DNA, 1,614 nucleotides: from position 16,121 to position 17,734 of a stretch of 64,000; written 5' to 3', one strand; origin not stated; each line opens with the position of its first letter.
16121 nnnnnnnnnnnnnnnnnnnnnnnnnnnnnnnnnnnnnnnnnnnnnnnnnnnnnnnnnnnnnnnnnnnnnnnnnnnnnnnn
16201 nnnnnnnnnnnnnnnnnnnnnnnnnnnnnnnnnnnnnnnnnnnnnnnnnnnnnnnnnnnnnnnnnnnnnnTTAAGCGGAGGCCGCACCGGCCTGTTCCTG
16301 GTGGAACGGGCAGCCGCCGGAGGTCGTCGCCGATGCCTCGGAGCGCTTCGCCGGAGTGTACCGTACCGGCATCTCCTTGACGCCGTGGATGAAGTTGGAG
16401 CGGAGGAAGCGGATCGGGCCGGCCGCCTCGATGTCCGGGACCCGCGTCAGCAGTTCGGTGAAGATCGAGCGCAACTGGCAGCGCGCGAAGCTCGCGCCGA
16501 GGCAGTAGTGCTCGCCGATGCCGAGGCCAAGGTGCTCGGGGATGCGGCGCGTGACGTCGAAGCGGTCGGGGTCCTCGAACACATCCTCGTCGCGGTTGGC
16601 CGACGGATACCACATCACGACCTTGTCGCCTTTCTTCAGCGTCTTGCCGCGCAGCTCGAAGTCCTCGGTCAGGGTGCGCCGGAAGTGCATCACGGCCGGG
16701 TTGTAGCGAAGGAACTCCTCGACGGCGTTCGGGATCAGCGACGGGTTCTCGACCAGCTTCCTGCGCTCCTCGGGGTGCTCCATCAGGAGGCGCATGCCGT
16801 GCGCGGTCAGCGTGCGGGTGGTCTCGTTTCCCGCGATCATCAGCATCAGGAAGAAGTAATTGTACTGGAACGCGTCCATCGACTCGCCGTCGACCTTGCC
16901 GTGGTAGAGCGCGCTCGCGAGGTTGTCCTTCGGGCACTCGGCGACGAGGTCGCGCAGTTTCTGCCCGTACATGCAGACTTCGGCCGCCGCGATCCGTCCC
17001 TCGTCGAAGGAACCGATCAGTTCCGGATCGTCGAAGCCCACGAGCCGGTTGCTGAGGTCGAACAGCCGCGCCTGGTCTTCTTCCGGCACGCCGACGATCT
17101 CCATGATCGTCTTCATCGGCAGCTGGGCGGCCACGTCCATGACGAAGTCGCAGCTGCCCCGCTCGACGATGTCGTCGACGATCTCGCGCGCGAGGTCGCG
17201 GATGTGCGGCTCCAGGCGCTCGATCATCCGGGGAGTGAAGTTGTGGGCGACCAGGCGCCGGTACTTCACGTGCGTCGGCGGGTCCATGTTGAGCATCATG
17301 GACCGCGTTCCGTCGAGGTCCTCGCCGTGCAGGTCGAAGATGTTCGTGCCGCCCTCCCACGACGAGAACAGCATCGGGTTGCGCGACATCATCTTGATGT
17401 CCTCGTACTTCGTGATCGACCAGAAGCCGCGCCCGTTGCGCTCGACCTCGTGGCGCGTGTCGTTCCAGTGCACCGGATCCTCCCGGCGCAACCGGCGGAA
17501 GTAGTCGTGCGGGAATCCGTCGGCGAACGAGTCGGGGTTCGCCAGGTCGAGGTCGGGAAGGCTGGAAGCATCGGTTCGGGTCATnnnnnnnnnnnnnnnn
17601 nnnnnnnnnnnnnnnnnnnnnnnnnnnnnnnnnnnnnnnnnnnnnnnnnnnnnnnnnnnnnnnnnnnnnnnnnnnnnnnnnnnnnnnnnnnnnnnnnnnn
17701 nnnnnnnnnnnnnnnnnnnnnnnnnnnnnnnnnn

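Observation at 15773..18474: CYP125-like P450 + 3Fe-4S ferredoxin operon with divergent TetR and convergent tautomerase; shared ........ box with a second TetR locus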

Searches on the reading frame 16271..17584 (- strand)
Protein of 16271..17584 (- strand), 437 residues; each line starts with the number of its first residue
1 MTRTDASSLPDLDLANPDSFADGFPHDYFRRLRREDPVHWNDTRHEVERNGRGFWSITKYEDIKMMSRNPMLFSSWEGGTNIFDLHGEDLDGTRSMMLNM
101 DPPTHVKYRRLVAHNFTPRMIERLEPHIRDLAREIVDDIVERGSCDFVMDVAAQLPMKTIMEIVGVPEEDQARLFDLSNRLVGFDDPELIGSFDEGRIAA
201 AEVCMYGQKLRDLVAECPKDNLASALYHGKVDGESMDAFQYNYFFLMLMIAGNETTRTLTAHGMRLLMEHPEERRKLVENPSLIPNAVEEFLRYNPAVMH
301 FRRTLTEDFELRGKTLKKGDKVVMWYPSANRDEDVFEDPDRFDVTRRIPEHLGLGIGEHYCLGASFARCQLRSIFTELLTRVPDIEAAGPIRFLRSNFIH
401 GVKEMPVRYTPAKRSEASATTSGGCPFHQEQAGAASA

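Call 5: search_protein_families(library=pfam, proteins=[window:16271-17584:-])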
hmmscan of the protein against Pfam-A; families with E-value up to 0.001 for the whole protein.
window:16271-17584:- (437 aa): 1 family
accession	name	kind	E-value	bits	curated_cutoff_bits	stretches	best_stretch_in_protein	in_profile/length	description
PF00067.27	p450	-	2.3e-24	86.4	22.8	1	221-381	240-431/462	Cytochrome P450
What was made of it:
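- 16271..17584 (-): Cytochrome P450 of the CYP125/CYP124 clan (437 aa). It matches Pfam p450 (call 5).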

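Call 11: find_encoding_contigs(protein=window:16271-17584:-, flank=6000, max_places=6)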
Protein window:16271-17584:- (437 aa): no gene with exactly this product is on record in the collection.

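Call 12: search_solved_structures(query=window:16271-17584:-, max_evalue=1e-20, show_alignments=0)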
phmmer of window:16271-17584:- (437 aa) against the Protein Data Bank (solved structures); distinct sequences matched with E-value up to 1e-20: 385 (the best 60 are shown).
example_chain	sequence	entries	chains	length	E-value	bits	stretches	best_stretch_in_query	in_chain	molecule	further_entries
8vxi_A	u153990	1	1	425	6.3e-138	463.3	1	7-413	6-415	CYP125MRCA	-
8vxg_A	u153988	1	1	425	2.3e-136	458.1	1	8-413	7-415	CYP125MRCA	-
6t0f_A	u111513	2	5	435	2.4e-84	286.7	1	10-409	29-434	Methyl-branched lipid omega-hydroxylase | CYP124 in complex with inhibitor compound 5'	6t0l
3ivy_A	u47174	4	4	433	2.8e-84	286.5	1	9-410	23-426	Cytochrome P450 CYP125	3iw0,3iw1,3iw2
2x5w_A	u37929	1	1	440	3e-84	286.4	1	9-410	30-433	PUTATIVE CYTOCHROME P450 125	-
2xn8_A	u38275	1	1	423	3.5e-84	286.1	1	10-410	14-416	PUTATIVE CYTOCHROME P450 125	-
2xc3_A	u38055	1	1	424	3.5e-84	286.1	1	10-410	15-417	PUTATIVE CYTOCHROME P450 125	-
7r1i_A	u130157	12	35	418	3.6e-84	286.1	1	10-410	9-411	Steroid C26-monooxygenase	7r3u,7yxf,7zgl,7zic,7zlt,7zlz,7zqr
7qwn_A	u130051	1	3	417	3.6e-84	286.1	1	10-410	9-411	Steroid C26-monooxygenase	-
2x5l_A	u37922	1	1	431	3.7e-84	286.1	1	10-410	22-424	PUTATIVE CYTOCHROME P450 125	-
2wm4_A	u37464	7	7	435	4.2e-84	285.9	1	10-409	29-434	PUTATIVE CYTOCHROME P450 124 | Methyl-branched lipid omega-hydroxylase | CYP124 in complex with inhibitor carbethoxyhexyl imidazole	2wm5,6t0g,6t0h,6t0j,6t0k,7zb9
4apy_A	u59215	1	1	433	1.6e-82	280.7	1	12-427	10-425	P450 HEME-THIOLATE PROTEIN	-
5dqn_A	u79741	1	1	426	2e-82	280.4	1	12-426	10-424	Cytochrome P450 CYP125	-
8fjo_A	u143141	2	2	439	2.3e-82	280.2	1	21-410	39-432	Cytochrome P450 124A1, Cyp124A1 | Cytochrome P450 124A1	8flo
6cvc_A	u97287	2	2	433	2.8e-82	279.9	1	21-409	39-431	Cytochrome P450 124A1, Cyp124A1 | Cytochrome P450 124A1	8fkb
8gdi_A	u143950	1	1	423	3e-82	279.8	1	21-409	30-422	Cytochrome P450 124A1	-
6bld_A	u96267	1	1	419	6.4e-80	272.1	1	26-407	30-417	Cytochrome P450 268A2 Cyp268A2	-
5li6_A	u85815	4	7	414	2.3e-76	260.4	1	4-407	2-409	Putative cytochrome P450 126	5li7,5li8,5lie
6hqg_A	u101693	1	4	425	2.3e-71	243.9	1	9-408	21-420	Cytochrome P450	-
8eul_A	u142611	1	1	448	4.6e-70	239.6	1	26-412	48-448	Cytochrome P450-terp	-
1cpt_A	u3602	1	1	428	5.4e-70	239.4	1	26-412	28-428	CYTOCHROME P450-TERP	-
8euh_A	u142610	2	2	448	6.3e-70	239.2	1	26-412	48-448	Cytochrome P450-terp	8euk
7ant_A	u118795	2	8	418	3.7e-65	223.4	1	3-409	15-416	Cytochrome P450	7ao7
8b2p_A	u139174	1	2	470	8.5e-64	219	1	7-410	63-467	Cytochrome P450 alkane hydroxylase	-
2yoo_A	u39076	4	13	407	1e-61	212.1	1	7-412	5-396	P450 HEME-THIOLATE PROTEIN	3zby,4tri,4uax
3rwl_A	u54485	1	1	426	2.2e-60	207.7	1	8-408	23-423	Cytochrome P450 alkane hydroxylase 1 CYP153A7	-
5ofq_A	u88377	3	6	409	7.8e-60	205.9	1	24-412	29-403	Cytochrome P450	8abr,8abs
4l0e_A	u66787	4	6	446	1.8e-59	204.7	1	10-419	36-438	P450 monooxygenase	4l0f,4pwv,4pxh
7smz_A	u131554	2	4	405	1.1e-58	202.2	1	13-413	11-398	Cytochrome P450 142A3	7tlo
7sh5_A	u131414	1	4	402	1.1e-58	202.2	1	13-413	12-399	Cytochrome P450 142A3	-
2xkr_A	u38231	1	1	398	3.3e-58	200.6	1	9-412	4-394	PUTATIVE CYTOCHROME P450 142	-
4yzr_A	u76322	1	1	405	3.9e-58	200.3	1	25-408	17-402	Polyketide biosynthesis cytochrome P450 PksS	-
6hqd_A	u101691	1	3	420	7.7e-58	199.3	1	8-409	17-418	Cytochrome P450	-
9vfd_A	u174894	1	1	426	8.1e-58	199.3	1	8-409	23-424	Cytochrome P450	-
5fyf_A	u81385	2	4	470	3.6e-57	197.1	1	7-411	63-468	CYTOCHROME P450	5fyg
9kki_A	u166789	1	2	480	9.6e-57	195.7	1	7-412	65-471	Cytochrome P450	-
8hgd_B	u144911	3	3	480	9.7e-57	195.7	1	7-412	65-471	Cytochrome P450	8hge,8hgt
9uy0_A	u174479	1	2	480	1.3e-56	195.3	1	7-412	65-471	Cytochrome P450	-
9ixl_B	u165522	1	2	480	3.4e-56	193.9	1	7-412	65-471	Cytochrome P450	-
6gk5_A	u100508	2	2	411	6e-56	193.1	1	14-392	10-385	Cytochrome P450 CYP267B1 protein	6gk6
5l90_A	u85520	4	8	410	5.2e-55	190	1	25-408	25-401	Cytochrome P450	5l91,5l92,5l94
6gmf_A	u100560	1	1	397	5e-54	186.8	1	50-412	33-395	Putative cytochrome P450 hydroxylase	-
8yhn_A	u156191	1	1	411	3.1e-53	184.2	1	97-398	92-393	Cytochrome P450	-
6hqw_A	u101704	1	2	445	4.6e-52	180.3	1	52-408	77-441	Cytochrome P450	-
8gue_A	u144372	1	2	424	3e-51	177.6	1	8-413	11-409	Cytochrome P450 monooxygenase PikC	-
7xbm_A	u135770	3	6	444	3.6e-51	177.4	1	8-413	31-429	Cytochrome P450 monooxygenase PikC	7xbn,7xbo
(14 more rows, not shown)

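Call 21: find_related_loci(query=window:16271-17584:-, collection=genome_contigs, flank=4000)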
Query window:16271-17584:- (437 aa) in genome_contigs; peptide patterns used: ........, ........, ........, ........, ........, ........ (x = any residue, [..] = any of these).
600 stretches matched a pattern (row limit reached: there are more); 599 encode a relative of the query (tblastn E <= 1e-3); the best 80 are kept; 80 distinct loci.
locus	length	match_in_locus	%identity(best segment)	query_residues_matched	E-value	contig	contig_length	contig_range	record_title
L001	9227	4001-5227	55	8-413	4e-152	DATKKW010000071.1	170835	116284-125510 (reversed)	MAG TPA_asm: Myxococcota bacterium isolate SMAG_U14668 k141_2460725, whole genome shotgun sequence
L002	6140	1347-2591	49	3-422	2e-129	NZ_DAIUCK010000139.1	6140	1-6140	MAG: Rhabdothermincola sp. isolate CTOTU10739 NODE_1624_length_6140_cov_19.872309, whole genome shotgun sequence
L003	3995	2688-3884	49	10-413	6e-130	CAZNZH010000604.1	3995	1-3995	MAG TPA_asm: uncultured Myxococcales bacterium isolate binchicken_co235_11 genome assembly, contig: NODE_46242_length_39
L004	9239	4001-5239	48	8-418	9e-126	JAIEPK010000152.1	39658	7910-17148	MAG: Candidatus Binatia bacterium isolate co.spades.DASTOOL.2.5kb_007 c_000000441862, whole genome shotgun sequence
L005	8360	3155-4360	48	8-413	9e-124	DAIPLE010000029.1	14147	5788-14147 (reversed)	MAG TPA_asm: Actinomycetota bacterium isolate CTOTU25330 NODE_1207_length_14147_cov_9.676199, whole genome shotgun seque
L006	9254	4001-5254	46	3-422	2e-121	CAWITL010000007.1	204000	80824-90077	MAG: uncultured Actinomycetota bacterium isolate MFD09671.bin.1.61 genome assembly, contig: contig_45499, whole genome s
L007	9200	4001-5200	47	8-410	4e-121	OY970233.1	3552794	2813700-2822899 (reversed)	MAG: uncultured Actinomycetes bacterium isolate MFD01872.bin.c.1 genome assembly, chromosome: 1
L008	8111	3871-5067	46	7-413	4e-121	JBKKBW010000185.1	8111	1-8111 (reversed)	MAG: Dehalococcoidia bacterium isolate swi_bin.376 S1Ck127_6777493_flag_1_multi_6.0000_len_8111, whole genome shotgun se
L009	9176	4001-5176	48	14-412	2e-117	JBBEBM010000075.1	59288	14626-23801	MAG: Dehalococcoidia bacterium isolate LejiaF_67_20 Lejia_F_782_length_59288_cov_12, whole genome shotgun sequence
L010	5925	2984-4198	45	8-413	4e-115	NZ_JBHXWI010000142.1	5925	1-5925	Rhodococcus sp. NPDC127593 NPDC127593_391_E10.ctg-0142, whole genome shotgun sequence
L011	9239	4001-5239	45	13-415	4e-113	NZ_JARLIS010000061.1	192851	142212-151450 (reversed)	MAG: Parvibaculum sp. isolate MAG_BA296 MetaBAT2_Bin_296_Anoxic_k141_2895303, whole genome shotgun sequence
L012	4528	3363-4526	47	13-399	4e-113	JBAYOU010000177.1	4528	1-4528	MAG: Parvibaculum sp. isolate SO_2016_LW2_121 scaffold45723_LW138R_2016, whole genome shotgun sequence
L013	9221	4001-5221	46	10-416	6e-112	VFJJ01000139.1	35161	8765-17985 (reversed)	MAG: Actinomycetota bacterium isolate Bin_62_11 c_000001861706, whole genome shotgun sequence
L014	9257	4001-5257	44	1-410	2e-111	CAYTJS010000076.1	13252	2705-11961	MAG TPA_asm: uncultured Iamiaceae bacterium isolate SRP304446_co1_108 genome assembly, contig: NODE_3316_length_13252_co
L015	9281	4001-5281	45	4-427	2e-110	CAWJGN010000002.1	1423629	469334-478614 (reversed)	MAG: uncultured Acidimicrobiaceae bacterium isolate MFD04463.bin.2.3 genome assembly, contig: contig_13715, whole genome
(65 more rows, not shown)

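Call 44: search_solved_structures(query=window:16271-17584:-, max_evalue=1e-80, show_alignments=4)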
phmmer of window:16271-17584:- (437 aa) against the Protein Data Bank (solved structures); distinct sequences matched with E-value up to 1e-80: 17.
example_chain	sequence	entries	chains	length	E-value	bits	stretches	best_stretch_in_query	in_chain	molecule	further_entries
8vxi_A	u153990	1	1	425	6.3e-138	463.3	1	7-413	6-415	CYP125MRCA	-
8vxg_A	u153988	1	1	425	2.3e-136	458.1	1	8-413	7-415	CYP125MRCA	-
6t0f_A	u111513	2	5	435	2.4e-84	286.7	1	10-409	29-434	Methyl-branched lipid omega-hydroxylase | CYP124 in complex with inhibitor compound 5'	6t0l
3ivy_A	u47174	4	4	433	2.8e-84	286.5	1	9-410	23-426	Cytochrome P450 CYP125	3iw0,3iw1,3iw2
2x5w_A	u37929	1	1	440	3e-84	286.4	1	9-410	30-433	PUTATIVE CYTOCHROME P450 125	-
2xn8_A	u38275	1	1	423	3.5e-84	286.1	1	10-410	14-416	PUTATIVE CYTOCHROME P450 125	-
2xc3_A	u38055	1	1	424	3.5e-84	286.1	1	10-410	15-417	PUTATIVE CYTOCHROME P450 125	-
7r1i_A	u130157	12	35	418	3.6e-84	286.1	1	10-410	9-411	Steroid C26-monooxygenase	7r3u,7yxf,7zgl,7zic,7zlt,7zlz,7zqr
7qwn_A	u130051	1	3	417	3.6e-84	286.1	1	10-410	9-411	Steroid C26-monooxygenase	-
2x5l_A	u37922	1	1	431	3.7e-84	286.1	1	10-410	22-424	PUTATIVE CYTOCHROME P450 125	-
2wm4_A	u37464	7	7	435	4.2e-84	285.9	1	10-409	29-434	PUTATIVE CYTOCHROME P450 124 | Methyl-branched lipid omega-hydroxylase | CYP124 in complex with inhibitor carbethoxyhexyl imidazole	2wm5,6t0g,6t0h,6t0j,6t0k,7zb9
4apy_A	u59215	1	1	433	1.6e-82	280.7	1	12-427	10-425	P450 HEME-THIOLATE PROTEIN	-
5dqn_A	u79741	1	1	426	2e-82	280.4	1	12-426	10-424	Cytochrome P450 CYP125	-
8fjo_A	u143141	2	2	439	2.3e-82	280.2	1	21-410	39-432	Cytochrome P450 124A1, Cyp124A1 | Cytochrome P450 124A1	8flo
6cvc_A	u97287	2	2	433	2.8e-82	279.9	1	21-409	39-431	Cytochrome P450 124A1, Cyp124A1 | Cytochrome P450 124A1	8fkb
8gdi_A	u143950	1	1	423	3e-82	279.8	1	21-409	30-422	Cytochrome P450 124A1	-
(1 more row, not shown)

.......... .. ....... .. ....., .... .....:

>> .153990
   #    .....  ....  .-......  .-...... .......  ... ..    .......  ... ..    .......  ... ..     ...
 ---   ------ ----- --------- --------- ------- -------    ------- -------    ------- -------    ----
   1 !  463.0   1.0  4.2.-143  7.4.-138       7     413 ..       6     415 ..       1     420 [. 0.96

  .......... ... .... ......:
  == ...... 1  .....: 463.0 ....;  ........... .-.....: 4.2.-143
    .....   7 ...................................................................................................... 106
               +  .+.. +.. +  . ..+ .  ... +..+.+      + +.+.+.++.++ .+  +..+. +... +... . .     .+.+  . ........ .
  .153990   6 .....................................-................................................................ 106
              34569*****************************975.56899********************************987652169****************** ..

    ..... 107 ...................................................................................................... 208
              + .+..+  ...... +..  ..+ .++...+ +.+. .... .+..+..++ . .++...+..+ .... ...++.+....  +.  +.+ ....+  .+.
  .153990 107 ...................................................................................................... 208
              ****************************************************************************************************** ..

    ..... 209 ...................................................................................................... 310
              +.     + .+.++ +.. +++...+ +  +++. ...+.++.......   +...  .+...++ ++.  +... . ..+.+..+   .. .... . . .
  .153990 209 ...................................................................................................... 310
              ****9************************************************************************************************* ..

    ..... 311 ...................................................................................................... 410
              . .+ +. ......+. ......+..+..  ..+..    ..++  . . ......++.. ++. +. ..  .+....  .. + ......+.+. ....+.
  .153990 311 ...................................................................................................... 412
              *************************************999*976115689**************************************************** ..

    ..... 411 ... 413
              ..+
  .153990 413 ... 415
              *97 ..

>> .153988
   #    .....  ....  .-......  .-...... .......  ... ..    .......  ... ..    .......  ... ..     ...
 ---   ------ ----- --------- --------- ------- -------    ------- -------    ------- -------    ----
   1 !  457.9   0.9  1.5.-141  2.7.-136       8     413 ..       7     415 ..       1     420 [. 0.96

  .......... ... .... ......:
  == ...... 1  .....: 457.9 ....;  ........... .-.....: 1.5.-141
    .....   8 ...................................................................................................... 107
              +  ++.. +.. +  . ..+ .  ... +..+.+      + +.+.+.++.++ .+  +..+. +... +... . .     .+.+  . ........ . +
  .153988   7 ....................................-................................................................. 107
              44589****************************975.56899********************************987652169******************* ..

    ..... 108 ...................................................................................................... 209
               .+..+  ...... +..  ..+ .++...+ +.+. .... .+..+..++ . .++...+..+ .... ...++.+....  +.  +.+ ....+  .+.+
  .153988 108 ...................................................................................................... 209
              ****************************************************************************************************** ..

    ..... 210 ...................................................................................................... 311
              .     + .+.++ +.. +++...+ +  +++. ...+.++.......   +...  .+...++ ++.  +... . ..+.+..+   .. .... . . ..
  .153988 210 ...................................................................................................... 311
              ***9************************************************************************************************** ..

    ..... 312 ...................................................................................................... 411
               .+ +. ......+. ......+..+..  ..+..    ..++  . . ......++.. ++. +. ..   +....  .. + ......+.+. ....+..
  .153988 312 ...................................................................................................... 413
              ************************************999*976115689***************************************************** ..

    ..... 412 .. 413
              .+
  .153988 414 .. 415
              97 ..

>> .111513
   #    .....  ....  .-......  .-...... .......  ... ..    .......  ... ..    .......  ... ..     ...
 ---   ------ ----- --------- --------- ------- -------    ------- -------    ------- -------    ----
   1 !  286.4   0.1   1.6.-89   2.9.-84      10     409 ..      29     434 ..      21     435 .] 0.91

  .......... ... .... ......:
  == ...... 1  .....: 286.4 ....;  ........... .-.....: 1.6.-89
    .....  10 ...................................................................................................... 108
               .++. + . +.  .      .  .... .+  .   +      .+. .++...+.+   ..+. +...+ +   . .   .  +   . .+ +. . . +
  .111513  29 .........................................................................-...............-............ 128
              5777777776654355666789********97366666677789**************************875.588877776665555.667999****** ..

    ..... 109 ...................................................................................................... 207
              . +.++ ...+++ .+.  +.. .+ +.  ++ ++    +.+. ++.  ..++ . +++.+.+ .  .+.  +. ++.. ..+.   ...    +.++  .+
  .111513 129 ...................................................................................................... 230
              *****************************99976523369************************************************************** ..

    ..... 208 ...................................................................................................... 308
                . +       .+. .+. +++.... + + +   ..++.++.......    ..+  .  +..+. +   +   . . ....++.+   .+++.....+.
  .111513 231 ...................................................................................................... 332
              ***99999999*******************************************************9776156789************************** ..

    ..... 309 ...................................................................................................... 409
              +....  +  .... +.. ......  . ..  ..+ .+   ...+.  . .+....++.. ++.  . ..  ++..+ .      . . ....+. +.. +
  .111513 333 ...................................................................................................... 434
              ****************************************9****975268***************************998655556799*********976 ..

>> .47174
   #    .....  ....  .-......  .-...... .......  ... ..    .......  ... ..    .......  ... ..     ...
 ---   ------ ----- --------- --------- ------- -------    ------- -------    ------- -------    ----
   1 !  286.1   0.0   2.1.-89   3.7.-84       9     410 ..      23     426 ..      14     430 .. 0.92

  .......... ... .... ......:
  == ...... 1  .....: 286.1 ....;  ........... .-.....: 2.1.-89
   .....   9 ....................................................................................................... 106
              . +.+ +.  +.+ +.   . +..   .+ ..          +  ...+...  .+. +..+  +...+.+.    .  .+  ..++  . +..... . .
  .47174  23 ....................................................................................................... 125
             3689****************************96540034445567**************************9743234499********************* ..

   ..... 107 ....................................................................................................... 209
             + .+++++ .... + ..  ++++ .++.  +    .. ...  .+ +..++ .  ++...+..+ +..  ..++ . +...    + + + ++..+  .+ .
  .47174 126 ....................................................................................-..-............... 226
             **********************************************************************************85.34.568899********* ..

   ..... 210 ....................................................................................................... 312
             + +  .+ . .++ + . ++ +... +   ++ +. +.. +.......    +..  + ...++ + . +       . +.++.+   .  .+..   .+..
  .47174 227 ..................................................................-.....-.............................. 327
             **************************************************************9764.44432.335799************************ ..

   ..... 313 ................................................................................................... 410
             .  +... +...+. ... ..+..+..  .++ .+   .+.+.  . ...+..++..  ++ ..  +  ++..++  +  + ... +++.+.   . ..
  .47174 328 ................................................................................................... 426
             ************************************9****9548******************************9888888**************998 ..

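Call 51: search_protein_families(library=ncbifam, proteins=[window:16271-17584:-], max_evalue=0.001)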
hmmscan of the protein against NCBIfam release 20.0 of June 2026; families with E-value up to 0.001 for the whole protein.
window:16271-17584:- (437 aa): 10 families
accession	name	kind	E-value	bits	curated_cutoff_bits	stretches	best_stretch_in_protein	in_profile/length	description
NF041802.1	P450_SolI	exception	4.3e-58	196.8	850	1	8-407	15-420/424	solanimycin biosynthesis cytochrome P450 SolI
NF041177.1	Cyp119_Thmprot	equivalog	1.9e-48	165.1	680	1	26-408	2-365/368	cytochrome P450 Cyp119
TIGR04538.1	P450_cycloAA_1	subfamily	7.4e-40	137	500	1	25-385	11-369/395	cytochrome P450, cyclodipeptide synthase-associated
TIGR04515.1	P450_rel_GT_act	subfamily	2.1e-39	136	343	1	96-407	91-385/386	P450-derived glycosyltransferase activator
NF045816.1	PentlenlactSyn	equivalog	1.4e-36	126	700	1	98-407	84-394/396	pentalenolactone synthase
TIGR04458.1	CYP450_TxtE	equivalog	6.9e-36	123.7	500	1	14-390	4-383/403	4-nitrotryptophan synthase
NF045812.1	PentlenOxigase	equivalog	1.9e-07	30.3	800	1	282-370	300-397/444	pentalenene oxygenase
NF050147.1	aminopyruv_ApyO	equivalog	3.6e-07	29.2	525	1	272-382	264-393/444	RiPP biosynthesis cytochrome P450 ApyO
NF051859.1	AlbFlvMonOxTrpSyn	equivalog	4.8e-07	28.7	700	1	217-351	236-387/457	bifunctional albaflavenone monooxygenase/terpene synthase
NF053744.1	FAProxCypCBc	equivalog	2.6e-05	23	600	1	267-346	258-338/416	CYP152 family fatty-acid peroxygenase CypC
